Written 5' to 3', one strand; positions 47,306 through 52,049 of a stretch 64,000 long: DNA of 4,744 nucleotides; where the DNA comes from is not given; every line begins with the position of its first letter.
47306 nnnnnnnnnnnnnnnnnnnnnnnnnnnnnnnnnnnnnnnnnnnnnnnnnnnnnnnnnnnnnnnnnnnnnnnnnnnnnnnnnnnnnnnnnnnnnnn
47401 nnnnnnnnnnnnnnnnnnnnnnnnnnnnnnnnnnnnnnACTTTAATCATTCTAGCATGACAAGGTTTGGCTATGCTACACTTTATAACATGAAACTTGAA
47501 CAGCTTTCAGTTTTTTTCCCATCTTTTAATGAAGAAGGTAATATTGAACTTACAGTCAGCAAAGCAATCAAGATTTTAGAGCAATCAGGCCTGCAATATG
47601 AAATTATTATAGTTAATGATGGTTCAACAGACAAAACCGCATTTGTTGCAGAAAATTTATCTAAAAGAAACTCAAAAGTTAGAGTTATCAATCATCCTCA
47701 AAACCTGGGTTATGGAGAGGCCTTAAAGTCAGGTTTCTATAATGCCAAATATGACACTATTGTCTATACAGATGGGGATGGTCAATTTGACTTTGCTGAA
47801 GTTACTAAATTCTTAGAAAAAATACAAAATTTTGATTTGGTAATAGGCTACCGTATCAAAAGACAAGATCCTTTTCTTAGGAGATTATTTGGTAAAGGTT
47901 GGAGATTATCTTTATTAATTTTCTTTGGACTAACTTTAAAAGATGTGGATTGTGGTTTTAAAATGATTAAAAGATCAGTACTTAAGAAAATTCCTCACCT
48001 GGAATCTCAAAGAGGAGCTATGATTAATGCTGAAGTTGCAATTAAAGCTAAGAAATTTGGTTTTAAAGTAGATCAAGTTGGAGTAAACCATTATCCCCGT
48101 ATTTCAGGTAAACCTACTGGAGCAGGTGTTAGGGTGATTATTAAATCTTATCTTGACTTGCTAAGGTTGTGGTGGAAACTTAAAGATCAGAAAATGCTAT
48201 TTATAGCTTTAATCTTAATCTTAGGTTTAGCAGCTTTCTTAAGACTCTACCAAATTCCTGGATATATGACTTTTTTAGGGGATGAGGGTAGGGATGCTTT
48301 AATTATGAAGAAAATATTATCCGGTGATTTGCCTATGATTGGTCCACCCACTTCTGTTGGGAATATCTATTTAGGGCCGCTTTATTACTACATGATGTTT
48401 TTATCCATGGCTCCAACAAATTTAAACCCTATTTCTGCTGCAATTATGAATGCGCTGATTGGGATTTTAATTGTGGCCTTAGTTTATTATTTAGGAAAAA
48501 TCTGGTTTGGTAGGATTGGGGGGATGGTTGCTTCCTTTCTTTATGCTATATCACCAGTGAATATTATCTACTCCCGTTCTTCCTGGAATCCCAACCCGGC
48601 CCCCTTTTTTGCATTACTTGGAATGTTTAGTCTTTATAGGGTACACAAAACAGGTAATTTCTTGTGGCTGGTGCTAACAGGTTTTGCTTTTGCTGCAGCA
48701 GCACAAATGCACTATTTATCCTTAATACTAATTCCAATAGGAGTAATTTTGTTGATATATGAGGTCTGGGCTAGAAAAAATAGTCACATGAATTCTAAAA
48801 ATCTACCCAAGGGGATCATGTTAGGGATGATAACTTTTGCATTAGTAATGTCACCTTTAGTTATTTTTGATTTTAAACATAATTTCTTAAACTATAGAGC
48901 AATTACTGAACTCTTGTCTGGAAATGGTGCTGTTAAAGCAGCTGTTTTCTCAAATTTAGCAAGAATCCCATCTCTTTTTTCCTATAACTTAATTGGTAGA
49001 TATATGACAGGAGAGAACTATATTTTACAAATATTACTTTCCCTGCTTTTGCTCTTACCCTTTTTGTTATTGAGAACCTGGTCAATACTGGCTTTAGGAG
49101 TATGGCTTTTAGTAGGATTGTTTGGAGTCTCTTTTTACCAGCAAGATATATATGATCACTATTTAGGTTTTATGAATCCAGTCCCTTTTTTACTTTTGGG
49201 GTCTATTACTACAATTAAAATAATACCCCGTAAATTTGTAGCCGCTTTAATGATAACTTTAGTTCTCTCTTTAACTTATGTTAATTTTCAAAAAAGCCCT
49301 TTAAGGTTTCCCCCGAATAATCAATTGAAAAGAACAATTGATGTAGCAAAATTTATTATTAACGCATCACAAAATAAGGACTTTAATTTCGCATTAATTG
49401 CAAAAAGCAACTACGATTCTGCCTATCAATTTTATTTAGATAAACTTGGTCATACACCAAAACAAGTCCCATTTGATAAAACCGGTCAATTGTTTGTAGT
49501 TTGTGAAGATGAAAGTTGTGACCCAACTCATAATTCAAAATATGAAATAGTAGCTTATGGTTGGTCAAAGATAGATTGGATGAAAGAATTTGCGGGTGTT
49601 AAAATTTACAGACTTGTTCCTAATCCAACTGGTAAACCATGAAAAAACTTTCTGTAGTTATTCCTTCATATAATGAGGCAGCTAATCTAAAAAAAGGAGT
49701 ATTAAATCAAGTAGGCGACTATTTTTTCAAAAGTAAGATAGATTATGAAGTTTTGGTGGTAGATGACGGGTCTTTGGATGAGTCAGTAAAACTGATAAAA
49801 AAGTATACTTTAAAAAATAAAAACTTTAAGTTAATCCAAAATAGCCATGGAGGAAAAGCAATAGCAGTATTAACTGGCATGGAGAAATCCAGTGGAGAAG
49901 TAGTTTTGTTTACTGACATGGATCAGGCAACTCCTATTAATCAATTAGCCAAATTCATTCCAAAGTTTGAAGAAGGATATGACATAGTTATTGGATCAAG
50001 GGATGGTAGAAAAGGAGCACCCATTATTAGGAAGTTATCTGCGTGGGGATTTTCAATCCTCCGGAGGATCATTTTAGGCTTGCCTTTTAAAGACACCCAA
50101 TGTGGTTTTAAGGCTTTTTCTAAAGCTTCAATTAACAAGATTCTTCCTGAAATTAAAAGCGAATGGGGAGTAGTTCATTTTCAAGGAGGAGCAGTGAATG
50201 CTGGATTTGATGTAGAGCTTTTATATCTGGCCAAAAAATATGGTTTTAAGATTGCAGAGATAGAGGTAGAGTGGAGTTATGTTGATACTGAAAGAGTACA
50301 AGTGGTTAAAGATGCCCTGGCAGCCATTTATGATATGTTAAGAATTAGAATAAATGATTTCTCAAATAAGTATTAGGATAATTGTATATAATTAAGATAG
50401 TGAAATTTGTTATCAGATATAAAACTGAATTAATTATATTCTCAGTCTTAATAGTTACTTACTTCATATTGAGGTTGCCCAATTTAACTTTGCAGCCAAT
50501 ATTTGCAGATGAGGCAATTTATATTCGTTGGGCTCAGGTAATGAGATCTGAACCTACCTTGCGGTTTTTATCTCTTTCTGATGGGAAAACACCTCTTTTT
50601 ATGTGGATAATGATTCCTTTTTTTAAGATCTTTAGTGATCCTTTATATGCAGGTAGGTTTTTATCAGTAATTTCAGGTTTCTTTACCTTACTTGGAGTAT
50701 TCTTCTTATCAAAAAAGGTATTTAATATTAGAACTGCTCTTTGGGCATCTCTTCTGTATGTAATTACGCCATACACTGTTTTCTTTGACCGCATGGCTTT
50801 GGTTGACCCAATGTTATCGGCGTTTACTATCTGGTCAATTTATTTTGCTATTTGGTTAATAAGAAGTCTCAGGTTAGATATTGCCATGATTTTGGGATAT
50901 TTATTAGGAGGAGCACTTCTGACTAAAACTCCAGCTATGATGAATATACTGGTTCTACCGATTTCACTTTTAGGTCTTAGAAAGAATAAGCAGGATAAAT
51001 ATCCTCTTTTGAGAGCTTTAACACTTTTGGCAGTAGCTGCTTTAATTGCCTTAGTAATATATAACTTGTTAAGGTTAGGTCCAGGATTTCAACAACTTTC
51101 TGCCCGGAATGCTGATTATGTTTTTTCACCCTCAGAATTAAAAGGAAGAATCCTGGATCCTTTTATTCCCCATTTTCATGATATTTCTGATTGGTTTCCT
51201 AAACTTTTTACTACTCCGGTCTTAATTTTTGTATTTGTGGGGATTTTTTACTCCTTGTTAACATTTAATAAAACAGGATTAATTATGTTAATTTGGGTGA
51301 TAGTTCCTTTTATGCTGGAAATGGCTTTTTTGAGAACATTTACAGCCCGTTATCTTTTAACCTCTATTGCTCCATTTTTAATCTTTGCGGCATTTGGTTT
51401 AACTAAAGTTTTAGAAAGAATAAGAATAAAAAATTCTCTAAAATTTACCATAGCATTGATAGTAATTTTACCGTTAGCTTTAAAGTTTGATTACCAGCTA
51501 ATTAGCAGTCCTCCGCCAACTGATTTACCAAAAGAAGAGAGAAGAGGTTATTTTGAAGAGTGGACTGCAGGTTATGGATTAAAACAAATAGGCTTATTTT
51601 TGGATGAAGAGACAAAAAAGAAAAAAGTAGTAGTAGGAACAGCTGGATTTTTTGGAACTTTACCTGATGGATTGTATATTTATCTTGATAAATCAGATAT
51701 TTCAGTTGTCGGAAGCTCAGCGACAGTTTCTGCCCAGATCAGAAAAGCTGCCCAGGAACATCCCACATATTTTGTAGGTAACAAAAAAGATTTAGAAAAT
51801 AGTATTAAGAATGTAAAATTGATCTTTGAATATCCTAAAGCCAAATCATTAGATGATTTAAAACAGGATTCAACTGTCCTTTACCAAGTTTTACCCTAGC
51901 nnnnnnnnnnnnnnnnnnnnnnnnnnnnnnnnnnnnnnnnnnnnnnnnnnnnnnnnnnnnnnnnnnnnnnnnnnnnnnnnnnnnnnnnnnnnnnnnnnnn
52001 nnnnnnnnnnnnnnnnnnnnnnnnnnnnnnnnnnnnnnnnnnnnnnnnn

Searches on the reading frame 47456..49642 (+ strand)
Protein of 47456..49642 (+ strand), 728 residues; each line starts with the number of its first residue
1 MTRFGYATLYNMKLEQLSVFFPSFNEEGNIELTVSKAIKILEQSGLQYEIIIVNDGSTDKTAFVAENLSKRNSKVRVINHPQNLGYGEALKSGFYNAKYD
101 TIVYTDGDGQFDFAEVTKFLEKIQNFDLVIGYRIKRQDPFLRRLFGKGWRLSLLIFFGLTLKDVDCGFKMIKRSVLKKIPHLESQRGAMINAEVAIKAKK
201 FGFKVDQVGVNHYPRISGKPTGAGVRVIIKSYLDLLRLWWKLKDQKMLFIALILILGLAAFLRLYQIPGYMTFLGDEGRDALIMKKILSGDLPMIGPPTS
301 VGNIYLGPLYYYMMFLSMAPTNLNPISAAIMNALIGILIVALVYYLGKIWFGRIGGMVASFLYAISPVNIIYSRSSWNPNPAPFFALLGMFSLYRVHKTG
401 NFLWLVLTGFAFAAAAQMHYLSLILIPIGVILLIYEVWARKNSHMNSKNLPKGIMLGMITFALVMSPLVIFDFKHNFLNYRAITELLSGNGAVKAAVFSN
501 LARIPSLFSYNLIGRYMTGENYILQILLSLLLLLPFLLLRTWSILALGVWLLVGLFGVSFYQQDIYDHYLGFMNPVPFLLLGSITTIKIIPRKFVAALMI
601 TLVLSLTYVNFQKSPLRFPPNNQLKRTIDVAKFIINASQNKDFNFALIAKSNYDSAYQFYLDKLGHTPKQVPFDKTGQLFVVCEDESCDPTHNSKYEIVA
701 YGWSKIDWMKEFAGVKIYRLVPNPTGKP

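Call 3: search_protein_families(library=pfam, proteins=[window:47456-49642:+], max_evalue=1)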
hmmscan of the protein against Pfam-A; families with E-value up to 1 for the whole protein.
window:47456-49642:+ (728 aa): 5 families
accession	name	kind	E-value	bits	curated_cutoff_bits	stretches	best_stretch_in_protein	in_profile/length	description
PF00535.33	Glycos_transf_2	-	4e-28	98.9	23.3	1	18-179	1-167/168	Glycosyl transferase family 2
PF13231.12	PMT_2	-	9.9e-11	42.5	26.1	1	308-469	4-158/160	Dolichyl-phosphate-mannose-protein mannosyltransferase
PF10111.15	Glyco_tranf_2_2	-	1.1e-05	25.5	27.3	1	25-121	8-104/276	Glycosyltransferase like family 2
PF13641.12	Glyco_tranf_2_3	-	0.001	19.6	27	1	17-108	3-96/230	Glycosyltransferase like family 2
PF14015.11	DUF4231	-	0.89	10.5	24.7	0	415-488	13-82/103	Protein of unknown function (DUF4231)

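Call 4: search_protein_families(library=ncbifam, proteins=[window:47456-49642:+], max_evalue=1)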
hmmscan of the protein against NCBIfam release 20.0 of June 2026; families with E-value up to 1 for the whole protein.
window:47456-49642:+ (728 aa): 27 families (the best 25 are shown)
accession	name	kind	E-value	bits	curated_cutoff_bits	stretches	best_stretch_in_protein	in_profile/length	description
TIGR03937.1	PgaC_IcaA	equivalog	3e-18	66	422.3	1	12-120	42-147/407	poly-beta-1,6-N-acetyl-D-glucosamine synthase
NF047588.1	GlcsyltransPgfSStrep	equivalog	3.4e-18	65.9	500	1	16-182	2-170/308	glycosyltransferase PgfS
NF007986.1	PRK10714.1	equivalog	1.2e-17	63.9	529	1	12-228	3-216/316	undecaprenyl-phosphate 4-deoxy-4-formamido-L-arabinose transferase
TIGR04182.1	glyco_TIGR04182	equivalog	6.4e-16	58.6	325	1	18-221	3-199/293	S-layer glycoprotein N-glycosyltransferase AglJ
NF041391.1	DPhHxTase_Halo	equivalog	8.8e-14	51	375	1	24-216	4-187/213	dolichyl-phosphate hexose transferase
NF058614.1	PPMAGASynPpgS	equivalog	3e-12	46.4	370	1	20-179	5-165/226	polyprenyl-phospho-N-acetylgalactosaminyl synthase PpgS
NF010496.0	PRK13915.1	equivalog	2.8e-10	39.8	262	1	11-108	26-126/307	glucosyl-3-phosphoglycerate synthase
NF047683.1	TeichurnBiosyTuaG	equivalog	7.4e-10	38.9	400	1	15-125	6-113/252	teichuronic acid biosynthesis protein TuaG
NF007482.0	PRK10073.1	equivalog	7.6e-10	38.3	423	1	14-114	5-101/334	glycosyltransferase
TIGR03663.1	TIGR03663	subfamily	5.2e-08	32.3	126.25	1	251-471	3-221/435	flippase activity-associated protein Agl23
NF041875.1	EPS_EpsD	equivalog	1.3e-07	31.4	370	1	18-112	2-93/325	exopolysaccharide biosynthesis glycosyltransferase EpsD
NF053739.1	GlytfEpsEBac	equivalog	8.9e-07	28.2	450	1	29-129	11-116/265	glycosyltransferase EpsE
NF050050.1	ProtGlycPglI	equivalog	1.2e-06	28.1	500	1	16-149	3-136/306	GalNAc(5)-diNAcBac-PP-undecaprenol beta-1,3-glucosyltransferase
TIGR04283.1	glyco_like_mftF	equivalog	2.8e-06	27.1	182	1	17-123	1-97/221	TIGR04283 family arsenosugar biosynthesis glycosyltransferase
TIGR03965.1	mycofact_glyco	equivalog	3.8e-06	26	280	1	15-108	74-164/467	mycofactocin biosynthesis glycosyltransferase MftF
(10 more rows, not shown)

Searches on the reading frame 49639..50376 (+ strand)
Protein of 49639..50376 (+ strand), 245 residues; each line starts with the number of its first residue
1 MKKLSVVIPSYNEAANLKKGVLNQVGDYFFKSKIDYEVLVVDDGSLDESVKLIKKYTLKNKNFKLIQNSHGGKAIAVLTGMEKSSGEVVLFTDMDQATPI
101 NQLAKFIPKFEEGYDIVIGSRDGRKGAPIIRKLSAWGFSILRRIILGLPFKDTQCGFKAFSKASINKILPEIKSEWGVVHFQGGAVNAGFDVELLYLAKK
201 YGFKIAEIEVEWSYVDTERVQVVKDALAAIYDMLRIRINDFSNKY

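Call 3: search_protein_families(library=pfam, proteins=[window:49639-50376:+], max_evalue=1)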
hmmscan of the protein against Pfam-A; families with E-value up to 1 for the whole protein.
window:49639-50376:+ (245 aa): 4 families
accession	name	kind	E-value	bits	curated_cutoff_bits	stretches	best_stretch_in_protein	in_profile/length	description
PF00535.33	Glycos_transf_2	-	1.9e-27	96.7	23.3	1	5-168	1-167/168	Glycosyl transferase family 2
PF10111.15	Glyco_tranf_2_2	-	8.2e-07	29.2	27.3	1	5-106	1-102/276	Glycosyltransferase like family 2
PF13641.12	Glyco_tranf_2_3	-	0.011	16.2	27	1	4-127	3-129/230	Glycosyltransferase like family 2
PF12804.13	NTP_transf_3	-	0.021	15.5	27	1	58-130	55-132/160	MobA-like NTP transferase domain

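Call 4: search_protein_families(library=ncbifam, proteins=[window:49639-50376:+], max_evalue=1)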
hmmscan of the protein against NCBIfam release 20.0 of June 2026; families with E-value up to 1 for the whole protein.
window:49639-50376:+ (245 aa): 21 families
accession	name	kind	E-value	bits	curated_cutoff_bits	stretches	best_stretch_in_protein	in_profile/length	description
NF047588.1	GlcsyltransPgfSStrep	equivalog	2.5e-24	86.1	500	1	3-169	2-168/308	glycosyltransferase PgfS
NF007986.1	PRK10714.1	equivalog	7.3e-19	67.9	529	1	1-169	5-173/316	undecaprenyl-phosphate 4-deoxy-4-formamido-L-arabinose transferase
NF041875.1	EPS_EpsD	equivalog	3.2e-16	59.7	370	1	4-117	1-111/325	exopolysaccharide biosynthesis glycosyltransferase EpsD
NF041391.1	DPhHxTase_Halo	equivalog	6.8e-15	54.6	375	1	10-212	3-183/213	dolichyl-phosphate hexose transferase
NF007482.0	PRK10073.1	equivalog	2.7e-14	52.9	423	1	2-97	6-97/334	glycosyltransferase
TIGR03937.1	PgaC_IcaA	equivalog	9.9e-13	47.8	422.3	1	2-112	45-152/407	poly-beta-1,6-N-acetyl-D-glucosamine synthase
NF050050.1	ProtGlycPglI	equivalog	8.4e-12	45.1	500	1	1-137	1-135/306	GalNAc(5)-diNAcBac-PP-undecaprenol beta-1,3-glucosyltransferase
NF038302.1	EPS_HpsE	equivalog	1e-11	44.4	300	1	3-100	2-101/307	hormogonium polysaccharide biosynthesis glycosyltransferase HpsE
TIGR04182.1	glyco_TIGR04182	equivalog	2.7e-10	40.1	325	1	4-168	2-159/293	S-layer glycoprotein N-glycosyltransferase AglJ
TIGR04283.1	glyco_like_mftF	equivalog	3.3e-10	39.9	182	1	4-103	1-90/221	TIGR04283 family arsenosugar biosynthesis glycosyltransferase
NF047683.1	TeichurnBiosyTuaG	equivalog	3.5e-09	36.7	400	1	3-107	7-108/252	teichuronic acid biosynthesis protein TuaG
NF058614.1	PPMAGASynPpgS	equivalog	4.8e-08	32.7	370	1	6-167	4-164/226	polyprenyl-phospho-N-acetylgalactosaminyl synthase PpgS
TIGR04242.1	nodulat_NodC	equivalog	5.4e-08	32.2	550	1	3-111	49-157/395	chitooligosaccharide synthase NodC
TIGR03111.1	glyc2_xrt_Gpos1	hypoth_equivalog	1e-07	31.2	363.95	1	3-117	50-163/439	TIGR03111 family XrtG-associated glycosyltransferase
TIGR03965.1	mycofact_glyco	equivalog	1.2e-07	30.9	280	1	3-112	75-181/467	mycofactocin biosynthesis glycosyltransferase MftF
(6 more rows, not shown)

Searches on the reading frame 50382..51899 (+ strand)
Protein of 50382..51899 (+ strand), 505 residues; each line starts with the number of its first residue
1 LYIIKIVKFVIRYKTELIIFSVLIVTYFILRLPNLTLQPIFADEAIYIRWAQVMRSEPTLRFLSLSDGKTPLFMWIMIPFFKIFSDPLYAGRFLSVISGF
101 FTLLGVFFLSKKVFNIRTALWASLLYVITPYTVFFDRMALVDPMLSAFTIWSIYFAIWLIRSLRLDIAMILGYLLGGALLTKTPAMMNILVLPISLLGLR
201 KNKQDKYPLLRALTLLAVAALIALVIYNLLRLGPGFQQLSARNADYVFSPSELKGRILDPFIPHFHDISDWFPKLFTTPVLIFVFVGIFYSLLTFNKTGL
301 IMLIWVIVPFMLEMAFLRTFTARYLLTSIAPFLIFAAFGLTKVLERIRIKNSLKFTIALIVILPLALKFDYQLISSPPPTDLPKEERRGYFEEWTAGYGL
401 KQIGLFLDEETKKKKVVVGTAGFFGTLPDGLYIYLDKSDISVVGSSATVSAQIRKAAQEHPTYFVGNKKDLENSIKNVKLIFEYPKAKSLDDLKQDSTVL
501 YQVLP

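Call 3: search_protein_families(library=pfam, proteins=[window:50382-51899:+], max_evalue=1)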
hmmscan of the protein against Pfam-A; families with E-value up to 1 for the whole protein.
window:50382-51899:+ (505 aa): 3 families
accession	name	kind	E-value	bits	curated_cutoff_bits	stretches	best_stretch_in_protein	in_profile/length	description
PF13231.12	PMT_2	-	7.7e-13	49.4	26.1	1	69-220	2-155/160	Dolichyl-phosphate-mannose-protein mannosyltransferase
PF02366.24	PMT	-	6.7e-08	32.8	22.7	1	68-226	61-236/245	Dolichyl-phosphate-mannose-protein mannosyltransferase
PF03176.21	MMPL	-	0.67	9.3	20.5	0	298-374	145-221/333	MMPL family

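Call 4: search_protein_families(library=ncbifam, proteins=[window:50382-51899:+], max_evalue=1)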
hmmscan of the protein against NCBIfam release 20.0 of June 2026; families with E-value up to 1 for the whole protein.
window:50382-51899:+ (505 aa): 1 family
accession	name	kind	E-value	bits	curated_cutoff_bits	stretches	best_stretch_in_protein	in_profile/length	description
TIGR03663.1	TIGR03663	subfamily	8.8e-08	31.6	126.25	1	20-366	4-366/435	flippase activity-associated protein Agl23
